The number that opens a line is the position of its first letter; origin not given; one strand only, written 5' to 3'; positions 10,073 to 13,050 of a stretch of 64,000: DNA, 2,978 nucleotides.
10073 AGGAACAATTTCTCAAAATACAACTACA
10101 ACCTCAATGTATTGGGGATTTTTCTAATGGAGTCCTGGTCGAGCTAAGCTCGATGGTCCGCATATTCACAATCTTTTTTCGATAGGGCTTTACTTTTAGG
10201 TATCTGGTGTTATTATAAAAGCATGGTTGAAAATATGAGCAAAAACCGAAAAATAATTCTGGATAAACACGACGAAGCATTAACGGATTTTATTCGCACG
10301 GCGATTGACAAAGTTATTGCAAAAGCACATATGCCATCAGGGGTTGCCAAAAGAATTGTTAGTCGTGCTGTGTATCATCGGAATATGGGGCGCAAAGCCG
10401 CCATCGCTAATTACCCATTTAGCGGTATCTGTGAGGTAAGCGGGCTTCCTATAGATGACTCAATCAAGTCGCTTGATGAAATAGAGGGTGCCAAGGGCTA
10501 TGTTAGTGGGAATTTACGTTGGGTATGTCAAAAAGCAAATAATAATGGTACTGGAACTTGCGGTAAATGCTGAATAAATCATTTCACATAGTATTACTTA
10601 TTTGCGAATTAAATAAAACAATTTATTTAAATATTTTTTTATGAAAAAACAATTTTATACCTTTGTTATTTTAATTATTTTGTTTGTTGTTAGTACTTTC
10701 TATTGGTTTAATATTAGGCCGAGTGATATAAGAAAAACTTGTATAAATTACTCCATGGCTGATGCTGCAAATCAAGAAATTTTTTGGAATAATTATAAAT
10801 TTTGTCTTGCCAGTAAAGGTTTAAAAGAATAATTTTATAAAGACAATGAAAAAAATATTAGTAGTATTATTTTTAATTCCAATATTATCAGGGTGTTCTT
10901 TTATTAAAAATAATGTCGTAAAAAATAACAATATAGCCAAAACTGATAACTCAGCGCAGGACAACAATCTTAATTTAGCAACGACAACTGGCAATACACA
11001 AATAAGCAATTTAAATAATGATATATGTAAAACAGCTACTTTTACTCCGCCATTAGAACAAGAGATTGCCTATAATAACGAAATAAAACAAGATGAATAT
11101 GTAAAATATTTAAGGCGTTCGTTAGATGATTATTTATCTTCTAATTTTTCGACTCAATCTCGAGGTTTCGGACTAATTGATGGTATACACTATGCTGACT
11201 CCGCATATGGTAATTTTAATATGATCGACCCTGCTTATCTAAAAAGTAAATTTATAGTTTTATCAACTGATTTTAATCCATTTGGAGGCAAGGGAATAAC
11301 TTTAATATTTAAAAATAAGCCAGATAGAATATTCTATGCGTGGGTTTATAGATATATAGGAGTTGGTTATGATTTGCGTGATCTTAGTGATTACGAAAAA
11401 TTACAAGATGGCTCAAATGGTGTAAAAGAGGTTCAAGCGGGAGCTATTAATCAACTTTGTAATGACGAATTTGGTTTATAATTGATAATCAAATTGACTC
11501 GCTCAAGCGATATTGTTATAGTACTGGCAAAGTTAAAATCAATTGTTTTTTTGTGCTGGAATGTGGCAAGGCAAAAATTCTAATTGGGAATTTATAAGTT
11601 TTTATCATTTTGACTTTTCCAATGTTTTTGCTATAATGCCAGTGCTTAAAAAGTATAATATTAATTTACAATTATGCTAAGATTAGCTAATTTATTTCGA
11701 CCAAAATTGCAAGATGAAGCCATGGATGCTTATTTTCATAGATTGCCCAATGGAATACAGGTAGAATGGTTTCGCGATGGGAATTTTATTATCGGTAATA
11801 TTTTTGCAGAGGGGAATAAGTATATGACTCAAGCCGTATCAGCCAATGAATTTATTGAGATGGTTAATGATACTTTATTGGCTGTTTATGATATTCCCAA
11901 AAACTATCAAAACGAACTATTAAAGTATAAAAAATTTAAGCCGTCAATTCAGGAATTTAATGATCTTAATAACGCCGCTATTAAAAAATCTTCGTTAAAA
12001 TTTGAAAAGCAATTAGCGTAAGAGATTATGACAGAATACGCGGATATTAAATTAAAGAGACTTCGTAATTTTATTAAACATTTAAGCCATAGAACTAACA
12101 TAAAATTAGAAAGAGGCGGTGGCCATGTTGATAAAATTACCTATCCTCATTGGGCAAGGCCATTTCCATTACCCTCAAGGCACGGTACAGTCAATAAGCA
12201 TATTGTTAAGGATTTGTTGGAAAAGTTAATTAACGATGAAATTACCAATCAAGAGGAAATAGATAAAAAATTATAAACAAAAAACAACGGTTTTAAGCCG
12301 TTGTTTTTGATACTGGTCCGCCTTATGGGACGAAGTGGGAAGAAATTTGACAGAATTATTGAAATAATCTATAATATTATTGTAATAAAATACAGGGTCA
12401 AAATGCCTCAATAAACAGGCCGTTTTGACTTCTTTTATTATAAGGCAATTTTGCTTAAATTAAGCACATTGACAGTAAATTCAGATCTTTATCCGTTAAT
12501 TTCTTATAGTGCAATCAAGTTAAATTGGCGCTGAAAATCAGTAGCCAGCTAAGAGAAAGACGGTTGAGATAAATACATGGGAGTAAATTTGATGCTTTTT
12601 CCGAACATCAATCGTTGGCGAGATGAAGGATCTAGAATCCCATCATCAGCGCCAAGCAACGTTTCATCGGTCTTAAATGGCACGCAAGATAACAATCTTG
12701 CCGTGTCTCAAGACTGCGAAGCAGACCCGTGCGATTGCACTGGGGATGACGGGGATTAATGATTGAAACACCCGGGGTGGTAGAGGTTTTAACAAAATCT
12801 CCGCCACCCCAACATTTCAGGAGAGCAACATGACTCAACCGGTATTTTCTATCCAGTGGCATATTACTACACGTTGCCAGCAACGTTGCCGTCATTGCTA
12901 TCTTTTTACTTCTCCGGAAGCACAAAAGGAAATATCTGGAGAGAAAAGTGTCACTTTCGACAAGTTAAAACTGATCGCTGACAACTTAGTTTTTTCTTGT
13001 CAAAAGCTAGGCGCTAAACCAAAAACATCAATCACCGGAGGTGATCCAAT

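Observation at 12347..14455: Candidate radical-SAM/SPASM RiPP locus: consensus promoter, 60-aa Cys/Asp-rich precursor, stem-loop, rSAM-SPASM maturase, methyltransferase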

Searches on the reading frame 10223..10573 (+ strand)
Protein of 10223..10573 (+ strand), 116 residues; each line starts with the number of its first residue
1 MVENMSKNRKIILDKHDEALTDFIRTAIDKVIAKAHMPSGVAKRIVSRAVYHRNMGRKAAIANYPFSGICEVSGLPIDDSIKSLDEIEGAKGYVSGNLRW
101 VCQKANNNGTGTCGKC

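Call 3: search_protein_families(library=ncbifam, proteins=[window:10223-10573:+], max_evalue=0.1)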
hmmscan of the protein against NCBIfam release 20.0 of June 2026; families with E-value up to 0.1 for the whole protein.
window:10223-10573:+ (116 aa): 0 families

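Call 4: search_protein_families(library=pfam, proteins=[window:10223-10573:+], max_evalue=0.1)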
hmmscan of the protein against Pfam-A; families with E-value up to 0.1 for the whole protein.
window:10223-10573:+ (116 aa): 0 families

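Call 61: search_protein_families(library=phrogs, proteins=[window:10223-10573:+], max_evalue=0.01)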
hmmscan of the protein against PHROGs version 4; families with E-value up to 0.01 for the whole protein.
window:10223-10573:+ (116 aa): 3 families
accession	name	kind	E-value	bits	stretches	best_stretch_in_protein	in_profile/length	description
phrog_3322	-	DNA, RNA and nucleotide metabolism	4.4e-08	34.1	1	66-107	82-131/162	endonuclease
phrog_3118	-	DNA, RNA and nucleotide metabolism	0.0057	17.1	0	70-107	51-94/287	HNH endonuclease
phrog_1035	-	DNA, RNA and nucleotide metabolism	0.0061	17.4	0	67-107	159-208/271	endonuclease VII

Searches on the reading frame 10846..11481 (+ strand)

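Call 3: search_protein_families(library=ncbifam, proteins=[window:10846-11481:+], max_evalue=0.1)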
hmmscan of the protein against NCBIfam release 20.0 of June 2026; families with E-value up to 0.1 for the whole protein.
window:10846-11481:+ (211 aa): 3 families
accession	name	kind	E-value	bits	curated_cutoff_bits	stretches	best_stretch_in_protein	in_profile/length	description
NF041428.1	TrsH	subfamily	0.00035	20.7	150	1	1-70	1-69/149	TrsH/TraH family protein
NF041252.1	outer_memb_MapA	equivalog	0.029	14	300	1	1-61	1-63/213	outer membrane lipoprotein MapA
NF041193.1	lipo_SP0191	subfamily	0.097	12.7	75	0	1-52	1-51/190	SP0191 family lipoprotein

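Call 4: search_protein_families(library=pfam, proteins=[window:10846-11481:+], max_evalue=0.1)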
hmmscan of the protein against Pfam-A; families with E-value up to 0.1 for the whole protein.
window:10846-11481:+ (211 aa): 2 families
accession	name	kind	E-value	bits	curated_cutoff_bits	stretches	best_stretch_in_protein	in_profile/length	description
PF08139.17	LPAM_1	-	0.0016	19.2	20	1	1-18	1-18/18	Prokaryotic membrane lipoprotein lipid attachment site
PF25686.1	Betaherpes_U91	-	0.081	12.8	27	1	3-47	17-61/157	Betaherpesvirus U91 protein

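Call 61: search_protein_families(library=phrogs, proteins=[window:10846-11481:+], max_evalue=0.01)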
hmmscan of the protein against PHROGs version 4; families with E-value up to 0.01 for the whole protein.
window:10846-11481:+ (211 aa): 0 families

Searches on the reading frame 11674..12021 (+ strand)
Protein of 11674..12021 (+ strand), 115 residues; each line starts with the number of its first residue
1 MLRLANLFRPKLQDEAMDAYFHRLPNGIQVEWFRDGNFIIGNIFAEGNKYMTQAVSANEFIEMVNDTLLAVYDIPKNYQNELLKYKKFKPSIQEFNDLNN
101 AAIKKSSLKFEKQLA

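Call 3: search_protein_families(library=ncbifam, proteins=[window:11674-12021:+], max_evalue=0.1)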
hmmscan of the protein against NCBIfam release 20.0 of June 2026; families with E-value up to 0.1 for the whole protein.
window:11674-12021:+ (115 aa): 2 families
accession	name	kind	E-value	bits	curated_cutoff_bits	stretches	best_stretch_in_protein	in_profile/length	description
NF004129.0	PRK05618.1-4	equivalog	0.016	14.8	164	1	34-74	20-59/178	50S ribosomal protein L25/general stress protein Ctc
NF001074.0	PRK00118.2-4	equivalog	0.045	14.1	186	1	50-104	29-83/110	putative DNA-binding protein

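Call 4: search_protein_families(library=pfam, proteins=[window:11674-12021:+], max_evalue=0.1)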
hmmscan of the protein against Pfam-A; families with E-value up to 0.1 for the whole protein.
window:11674-12021:+ (115 aa): 0 families

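Call 61: search_protein_families(library=phrogs, proteins=[window:11674-12021:+], max_evalue=0.01)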
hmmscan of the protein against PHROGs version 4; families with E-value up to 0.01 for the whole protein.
window:11674-12021:+ (115 aa): 0 families

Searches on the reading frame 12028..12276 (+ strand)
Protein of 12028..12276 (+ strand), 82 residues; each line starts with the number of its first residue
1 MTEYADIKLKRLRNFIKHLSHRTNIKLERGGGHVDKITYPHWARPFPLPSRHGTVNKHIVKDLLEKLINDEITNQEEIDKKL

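Call 3: search_protein_families(library=ncbifam, proteins=[window:12028-12276:+], max_evalue=0.1)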
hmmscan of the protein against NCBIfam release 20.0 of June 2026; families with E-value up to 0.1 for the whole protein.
window:12028-12276:+ (82 aa): 0 families

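Call 4: search_protein_families(library=pfam, proteins=[window:12028-12276:+], max_evalue=0.1)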
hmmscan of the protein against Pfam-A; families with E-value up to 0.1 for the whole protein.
window:12028-12276:+ (82 aa): 1 family
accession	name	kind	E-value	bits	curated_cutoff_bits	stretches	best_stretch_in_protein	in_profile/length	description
PF03962.21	Mnd1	-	0.025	15.3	23.5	1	53-78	25-50/60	Mnd1 HTH domain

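Call 61: search_protein_families(library=phrogs, proteins=[window:12028-12276:+], max_evalue=0.01)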
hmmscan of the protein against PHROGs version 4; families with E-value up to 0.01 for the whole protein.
window:12028-12276:+ (82 aa): 0 families

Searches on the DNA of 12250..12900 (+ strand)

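Call 32: search_rna_families(source=window, start=12250, end=12900, threshold=evalue, max_evalue=10)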
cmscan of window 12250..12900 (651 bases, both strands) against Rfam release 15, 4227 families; matches with E-value up to 10: 11.
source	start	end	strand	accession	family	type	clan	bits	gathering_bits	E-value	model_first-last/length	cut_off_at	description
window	12250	12317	+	RF02055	STnc380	Gene; sRNA;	-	27.6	60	0.0028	41-108/108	5'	Enterobacterial sRNA STnc380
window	12264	12339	-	RF01770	rimP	Cis-reg; leader;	-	23.3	47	0.22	1-102/102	no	Gammaprotebacteria rimP leader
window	12274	12336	-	RF02432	SpF25_sRNA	Gene; sRNA;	-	20.3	48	1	1-102/102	no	Streptococcus sRNA SpF25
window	12253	12304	+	RF02844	RefA9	Gene; antisense;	-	18.7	49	3.2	1-64/64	no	Enterococcus sRNA A9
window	12774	12810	+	RF03560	mir-3926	Gene; miRNA;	-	18.5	82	1.5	1-63/63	no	mir-3926 microRNA precursor family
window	12361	12472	+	RF01821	RsaH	Gene; sRNA;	-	17.8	50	3.4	1-123/123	no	RNA Staph. aureus H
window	12250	12311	+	RF02713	MCS4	Gene; sRNA;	-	17.8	56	6.7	56-123/123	5'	Mycoplasma sRNA MCS4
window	12273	12338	-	RF02074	STnc240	Gene; sRNA;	-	17.5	55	9.6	1-77/77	no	Enterobacterial sRNA STnc240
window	12270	12315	+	RF02067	STnc310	Gene; sRNA;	-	16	40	3.3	1-61/61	no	Salmonella enterica sRNA STnc310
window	12774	12810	-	RF03560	mir-3926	Gene; miRNA;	-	16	82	6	1-63/63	no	mir-3926 microRNA precursor family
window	12358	12403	-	RF02350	psRNA6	Gene; sRNA;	-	9.4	60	4.3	1-333/333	no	Nitrosomonas sRNA psRNA6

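Call 58: build_rna_model(alignment_id=A8)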
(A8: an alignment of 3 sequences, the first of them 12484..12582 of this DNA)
Model R1 built from alignment A8 (3 sequences, 100 columns); structure: RNAalifold consensus.
model positions 98; base pairs 30; branch points 0; effective number of sequences 0.96; information 0.59 bits per position. Calibrated on 0.2 Mb of random sequence (short: E-values are rough).
structure used (alignment columns):
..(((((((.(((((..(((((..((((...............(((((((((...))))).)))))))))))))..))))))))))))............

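Call 59: search_with_rna_model(model_id=R1, sources=[window, L001, L081, L082, L083, L093, L094, L161, L162, L163, L164, L006, L008, L011, L084, L087, L002, L003, L086, L085], max_evalue=10)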
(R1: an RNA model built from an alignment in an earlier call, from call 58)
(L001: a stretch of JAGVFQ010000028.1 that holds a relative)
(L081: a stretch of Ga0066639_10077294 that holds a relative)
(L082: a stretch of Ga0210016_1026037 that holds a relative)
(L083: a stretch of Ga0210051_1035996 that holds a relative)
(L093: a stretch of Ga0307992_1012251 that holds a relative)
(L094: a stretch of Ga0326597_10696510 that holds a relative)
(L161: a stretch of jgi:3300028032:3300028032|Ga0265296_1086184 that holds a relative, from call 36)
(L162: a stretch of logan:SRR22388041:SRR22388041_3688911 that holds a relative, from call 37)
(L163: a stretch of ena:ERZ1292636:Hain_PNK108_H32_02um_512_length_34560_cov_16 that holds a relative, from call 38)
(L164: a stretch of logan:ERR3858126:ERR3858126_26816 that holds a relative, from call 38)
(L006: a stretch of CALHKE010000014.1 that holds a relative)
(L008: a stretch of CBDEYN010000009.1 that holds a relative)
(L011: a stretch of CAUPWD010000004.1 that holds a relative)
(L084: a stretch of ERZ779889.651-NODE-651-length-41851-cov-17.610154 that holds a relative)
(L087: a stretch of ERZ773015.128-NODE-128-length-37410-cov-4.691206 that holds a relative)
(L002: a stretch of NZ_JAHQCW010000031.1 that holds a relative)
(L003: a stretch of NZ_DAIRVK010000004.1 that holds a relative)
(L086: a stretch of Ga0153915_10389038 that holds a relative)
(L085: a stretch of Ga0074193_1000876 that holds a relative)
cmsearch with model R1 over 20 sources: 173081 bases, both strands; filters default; matches with E-value up to 10: 7.
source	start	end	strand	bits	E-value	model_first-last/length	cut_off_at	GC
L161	694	790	+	108.4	2.9e-27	1-98/98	no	0.39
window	12483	12582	+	105.3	2.2e-26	1-98/98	no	0.36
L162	92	189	+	104.8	3.1e-26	1-98/98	no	0.34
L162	1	37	+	20.5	0.016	61-98/98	5'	0.41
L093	2830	2857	+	13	2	1-98/98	no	0.46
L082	2213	2299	-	12.9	2.2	1-98/98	no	0.53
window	1709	1766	+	10.9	7.9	1-98/98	no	0.33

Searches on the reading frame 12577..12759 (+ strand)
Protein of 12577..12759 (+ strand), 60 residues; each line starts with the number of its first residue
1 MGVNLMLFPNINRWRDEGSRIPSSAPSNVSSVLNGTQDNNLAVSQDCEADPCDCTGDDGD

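Call 3: search_protein_families(library=ncbifam, proteins=[window:12577-12759:+], max_evalue=0.1)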
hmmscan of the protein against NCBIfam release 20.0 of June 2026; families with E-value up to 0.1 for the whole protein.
window:12577-12759:+ (60 aa): 0 families

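Call 4: search_protein_families(library=pfam, proteins=[window:12577-12759:+], max_evalue=0.1)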
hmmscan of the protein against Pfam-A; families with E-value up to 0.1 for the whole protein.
window:12577-12759:+ (60 aa): 0 families

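Call 30: search_protein_families(library=ncbifam, proteins=[window:12592-12756:+], max_evalue=10)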
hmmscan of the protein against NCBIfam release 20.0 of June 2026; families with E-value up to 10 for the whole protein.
seq(55 aa): 0 families

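Call 34: find_homologous_proteins(query=A3, max_evalue=10)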
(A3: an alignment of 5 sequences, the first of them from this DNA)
Query A3 (5 sequences) (55 aa, profile of the alignment): 8 proteins with E <= 10 among 23 candidates.
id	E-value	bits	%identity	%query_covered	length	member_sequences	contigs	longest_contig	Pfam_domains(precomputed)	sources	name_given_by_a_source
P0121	8.0e-31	124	40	91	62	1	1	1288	-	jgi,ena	-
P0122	8.4e-31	124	38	91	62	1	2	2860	-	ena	-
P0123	2.6e-29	119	43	80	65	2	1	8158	-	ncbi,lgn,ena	-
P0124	2.5e-22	97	36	85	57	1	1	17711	-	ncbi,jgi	jgi:hypothetical protein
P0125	2.4e-18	84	38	91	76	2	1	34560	-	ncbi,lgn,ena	-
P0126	5.4e-15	73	78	98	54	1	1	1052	-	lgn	-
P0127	7.4e-15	73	84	100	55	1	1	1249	-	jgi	-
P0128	8.0e-15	73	35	89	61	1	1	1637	-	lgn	-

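Call 36: find_encoding_contigs(protein=P0127, flank=3000, max_places=3)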
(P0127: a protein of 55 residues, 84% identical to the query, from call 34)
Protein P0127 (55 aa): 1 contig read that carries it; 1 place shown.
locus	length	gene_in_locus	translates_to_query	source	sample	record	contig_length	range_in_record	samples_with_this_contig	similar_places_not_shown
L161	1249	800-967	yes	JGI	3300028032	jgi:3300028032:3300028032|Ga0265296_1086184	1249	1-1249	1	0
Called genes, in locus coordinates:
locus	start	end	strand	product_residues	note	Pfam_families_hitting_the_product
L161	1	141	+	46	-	?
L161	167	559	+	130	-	PF00162:PGK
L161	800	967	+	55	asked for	-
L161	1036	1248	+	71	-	?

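Call 37: find_encoding_contigs(protein=P0126, flank=3000, max_places=3)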
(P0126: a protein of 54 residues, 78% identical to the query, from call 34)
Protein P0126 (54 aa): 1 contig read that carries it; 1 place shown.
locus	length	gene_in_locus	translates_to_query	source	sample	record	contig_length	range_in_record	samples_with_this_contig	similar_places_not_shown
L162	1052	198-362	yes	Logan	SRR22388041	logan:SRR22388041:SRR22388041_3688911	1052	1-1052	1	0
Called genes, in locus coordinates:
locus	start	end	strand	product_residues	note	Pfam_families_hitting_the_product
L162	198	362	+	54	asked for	-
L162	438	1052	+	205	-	?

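Call 38: find_encoding_contigs(protein=P0125, flank=6000, max_places=3)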
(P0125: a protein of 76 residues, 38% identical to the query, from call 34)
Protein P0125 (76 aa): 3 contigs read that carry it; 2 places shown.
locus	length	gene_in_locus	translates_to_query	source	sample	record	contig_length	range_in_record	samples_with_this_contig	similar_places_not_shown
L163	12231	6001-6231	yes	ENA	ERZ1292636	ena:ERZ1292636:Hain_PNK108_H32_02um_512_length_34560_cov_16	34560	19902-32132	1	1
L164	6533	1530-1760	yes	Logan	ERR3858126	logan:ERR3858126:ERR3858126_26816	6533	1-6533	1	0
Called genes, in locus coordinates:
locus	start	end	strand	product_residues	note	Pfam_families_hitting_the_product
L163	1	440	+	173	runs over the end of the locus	PF13529:Peptidase_C39_2, PF03412:Peptidase_C39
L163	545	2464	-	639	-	PF00456:Transketolase_N, PF02779:Transket_pyr, PF22613:Transketolase_C_1 (weak)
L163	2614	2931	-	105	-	-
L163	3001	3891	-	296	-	PF01636:APH, PF00069:Pkinase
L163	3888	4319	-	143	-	PF02367:TsaE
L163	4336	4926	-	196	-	PF00574:CLP_protease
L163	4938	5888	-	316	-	PF01368:DHH, PF02272:DHHA1 (weak)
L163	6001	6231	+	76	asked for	-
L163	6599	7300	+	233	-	PF04055:Radical_SAM (weak), PF13186:SPASM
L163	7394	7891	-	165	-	PF13847:Methyltransf_31, PF08241:Methyltransf_11, PF08242:Methyltransf_12, PF13649:Methyltransf_25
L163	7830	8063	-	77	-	-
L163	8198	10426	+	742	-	PF00005:ABC_tran (faint), PF02463:SMC_N, PF13175:AAA_15, PF13476:AAA_23 (weak), PF13304:AAA_21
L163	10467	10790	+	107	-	PF00886:Ribosomal_S16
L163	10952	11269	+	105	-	PF13083:KH_KhpA-B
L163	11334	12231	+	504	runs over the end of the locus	PF00883:Peptidase_M17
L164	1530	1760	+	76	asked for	-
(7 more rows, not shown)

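Call 76: search_protein_representatives(alignment_id=A5)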
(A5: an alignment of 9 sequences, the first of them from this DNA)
Query: 9 sequences, 61 profile positions. Proteins with E-value up to 0.001 (for the whole library): 19; up to 1e-10: 15; up to 1e-30: 0. The best 19 are listed.
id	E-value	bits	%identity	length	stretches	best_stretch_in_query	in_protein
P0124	2.7e-25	104.4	-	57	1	5-61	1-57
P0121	3.2e-24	101.0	-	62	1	1-61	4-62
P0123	4.5e-24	100.6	-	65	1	2-61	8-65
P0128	2.1e-23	98.4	-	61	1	1-61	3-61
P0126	1.1e-20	89.7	-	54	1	8-61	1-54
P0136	1.9e-19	85.7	-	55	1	8-60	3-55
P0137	1.6e-17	79.6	-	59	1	5-61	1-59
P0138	9.3e-16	73.9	-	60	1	8-61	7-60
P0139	1.9e-14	69.8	-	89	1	6-61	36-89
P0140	2.5e-14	69.3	-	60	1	6-61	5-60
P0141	6.1e-14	68.1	-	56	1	5-61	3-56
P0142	1.4e-13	67.0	-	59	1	2-56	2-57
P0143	4.1e-13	65.4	-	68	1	3-61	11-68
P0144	6.8e-13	64.7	-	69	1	9-61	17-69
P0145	1.6e-12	63.6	-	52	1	8-56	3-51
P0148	1.9e-06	44.1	-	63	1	8-58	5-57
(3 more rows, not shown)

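Call 91: list_cluster_members(proteins=[window:12592-12756:+, window:12577-12756:+, P0001])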
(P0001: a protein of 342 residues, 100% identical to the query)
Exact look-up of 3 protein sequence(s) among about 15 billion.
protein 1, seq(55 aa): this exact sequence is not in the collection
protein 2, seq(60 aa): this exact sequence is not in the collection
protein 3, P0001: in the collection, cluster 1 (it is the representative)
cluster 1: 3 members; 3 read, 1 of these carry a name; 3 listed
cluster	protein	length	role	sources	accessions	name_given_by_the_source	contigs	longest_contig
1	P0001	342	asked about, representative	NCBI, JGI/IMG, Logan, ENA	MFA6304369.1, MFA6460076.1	MAG: radical SAM/SPASM domain protein, ACGX system [Patescibacteria group bacterium] | radical SAM/SPASM domain protein of ACGX system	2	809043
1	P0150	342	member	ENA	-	-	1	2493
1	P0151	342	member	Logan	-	-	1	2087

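Call 92: find_encoding_contigs(protein=P0150, flank=3000, max_places=3)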
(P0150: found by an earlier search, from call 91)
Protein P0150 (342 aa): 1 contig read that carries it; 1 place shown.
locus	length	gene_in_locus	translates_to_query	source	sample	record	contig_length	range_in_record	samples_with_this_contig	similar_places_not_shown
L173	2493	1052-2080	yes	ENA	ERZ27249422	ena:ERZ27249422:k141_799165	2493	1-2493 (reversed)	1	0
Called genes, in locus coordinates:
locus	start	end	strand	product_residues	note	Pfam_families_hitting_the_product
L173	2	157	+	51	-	?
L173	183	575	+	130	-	PF00162:PGK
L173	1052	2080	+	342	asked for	PF04055:Radical_SAM, PF13186:SPASM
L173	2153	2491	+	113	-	?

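Call 96: find_encoding_contigs(protein=P0142, flank=4000, max_places=2)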
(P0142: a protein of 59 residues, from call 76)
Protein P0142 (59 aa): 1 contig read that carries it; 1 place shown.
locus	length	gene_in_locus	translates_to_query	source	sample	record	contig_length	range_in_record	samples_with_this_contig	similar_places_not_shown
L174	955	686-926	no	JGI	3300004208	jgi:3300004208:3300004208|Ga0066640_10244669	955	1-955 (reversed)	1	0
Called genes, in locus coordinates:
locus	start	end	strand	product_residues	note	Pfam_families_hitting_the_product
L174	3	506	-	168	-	?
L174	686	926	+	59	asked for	-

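Call 97: find_encoding_contigs(protein=P0148, flank=4000, max_places=2)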
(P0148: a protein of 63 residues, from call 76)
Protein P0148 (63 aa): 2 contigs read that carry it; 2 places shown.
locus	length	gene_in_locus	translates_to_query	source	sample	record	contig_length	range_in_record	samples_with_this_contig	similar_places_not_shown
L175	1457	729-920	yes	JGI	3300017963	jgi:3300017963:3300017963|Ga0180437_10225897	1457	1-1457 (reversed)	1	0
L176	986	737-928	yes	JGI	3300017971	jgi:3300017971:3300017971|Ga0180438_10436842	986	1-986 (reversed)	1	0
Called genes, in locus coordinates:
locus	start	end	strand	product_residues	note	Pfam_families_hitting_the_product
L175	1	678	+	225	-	?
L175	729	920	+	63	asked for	-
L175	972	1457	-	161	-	?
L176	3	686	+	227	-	?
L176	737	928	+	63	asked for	-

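Call 98: find_encoding_contigs(protein=P0137, flank=4000, max_places=2)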
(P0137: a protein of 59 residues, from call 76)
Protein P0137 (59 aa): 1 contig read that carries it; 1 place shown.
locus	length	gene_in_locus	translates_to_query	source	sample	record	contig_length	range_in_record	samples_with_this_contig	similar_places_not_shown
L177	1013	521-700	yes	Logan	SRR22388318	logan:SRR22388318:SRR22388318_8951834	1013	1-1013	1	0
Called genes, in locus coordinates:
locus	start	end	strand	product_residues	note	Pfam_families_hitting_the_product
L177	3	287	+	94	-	?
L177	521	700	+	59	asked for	-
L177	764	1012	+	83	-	?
